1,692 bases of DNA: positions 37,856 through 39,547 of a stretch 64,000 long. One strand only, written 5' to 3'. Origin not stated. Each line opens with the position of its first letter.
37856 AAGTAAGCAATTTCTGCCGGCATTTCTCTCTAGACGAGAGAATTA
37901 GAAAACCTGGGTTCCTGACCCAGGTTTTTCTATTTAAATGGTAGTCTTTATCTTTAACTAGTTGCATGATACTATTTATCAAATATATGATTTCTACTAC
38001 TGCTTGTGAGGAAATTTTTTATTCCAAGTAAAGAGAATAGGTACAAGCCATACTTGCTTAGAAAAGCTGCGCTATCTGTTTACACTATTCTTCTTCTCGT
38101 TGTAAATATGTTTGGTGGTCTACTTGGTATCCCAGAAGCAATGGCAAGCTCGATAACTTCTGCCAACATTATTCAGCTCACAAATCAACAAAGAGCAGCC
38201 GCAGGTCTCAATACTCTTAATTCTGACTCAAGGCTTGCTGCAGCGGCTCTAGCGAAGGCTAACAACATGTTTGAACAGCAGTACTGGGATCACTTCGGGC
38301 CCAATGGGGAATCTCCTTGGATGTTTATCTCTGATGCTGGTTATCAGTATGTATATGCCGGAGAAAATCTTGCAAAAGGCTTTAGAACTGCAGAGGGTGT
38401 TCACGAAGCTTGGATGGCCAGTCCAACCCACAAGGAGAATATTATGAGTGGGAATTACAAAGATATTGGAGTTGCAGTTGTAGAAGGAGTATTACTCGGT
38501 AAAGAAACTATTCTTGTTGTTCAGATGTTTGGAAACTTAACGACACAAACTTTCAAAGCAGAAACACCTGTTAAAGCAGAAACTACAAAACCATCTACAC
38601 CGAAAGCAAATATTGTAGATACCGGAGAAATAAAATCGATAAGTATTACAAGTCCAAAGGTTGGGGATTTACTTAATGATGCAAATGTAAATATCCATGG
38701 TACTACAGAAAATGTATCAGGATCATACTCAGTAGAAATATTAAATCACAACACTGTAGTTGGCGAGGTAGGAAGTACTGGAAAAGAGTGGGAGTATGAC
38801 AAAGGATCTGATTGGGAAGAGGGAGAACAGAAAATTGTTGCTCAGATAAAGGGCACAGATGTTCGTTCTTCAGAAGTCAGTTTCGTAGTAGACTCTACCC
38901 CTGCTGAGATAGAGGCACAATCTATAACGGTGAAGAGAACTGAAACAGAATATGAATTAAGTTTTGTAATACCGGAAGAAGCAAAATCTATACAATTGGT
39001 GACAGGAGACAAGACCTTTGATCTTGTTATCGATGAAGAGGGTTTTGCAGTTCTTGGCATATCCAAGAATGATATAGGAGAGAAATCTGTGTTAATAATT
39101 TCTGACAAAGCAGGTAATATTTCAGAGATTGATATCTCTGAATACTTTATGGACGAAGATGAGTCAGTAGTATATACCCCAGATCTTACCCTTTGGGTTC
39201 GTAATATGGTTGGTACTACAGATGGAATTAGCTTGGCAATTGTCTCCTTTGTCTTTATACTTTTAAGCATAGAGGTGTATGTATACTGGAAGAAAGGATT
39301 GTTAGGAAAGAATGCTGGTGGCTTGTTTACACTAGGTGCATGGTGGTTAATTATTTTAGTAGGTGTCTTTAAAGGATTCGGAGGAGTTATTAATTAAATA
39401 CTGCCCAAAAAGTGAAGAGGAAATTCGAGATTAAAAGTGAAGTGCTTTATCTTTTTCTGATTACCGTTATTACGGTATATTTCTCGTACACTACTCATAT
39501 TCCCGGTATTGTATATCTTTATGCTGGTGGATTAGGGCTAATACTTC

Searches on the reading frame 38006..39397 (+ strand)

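Call 94: search_protein_families(library=pfam, proteins=[window:38006-39397:+], max_evalue=0.001)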
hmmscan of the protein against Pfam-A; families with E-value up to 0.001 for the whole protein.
window:38006-39397:+ (463 aa): 1 family
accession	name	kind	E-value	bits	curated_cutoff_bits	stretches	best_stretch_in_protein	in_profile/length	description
PF00188.32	CAP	-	1.7e-18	68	21.1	1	57-162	2-106/117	Cysteine-rich secretory protein family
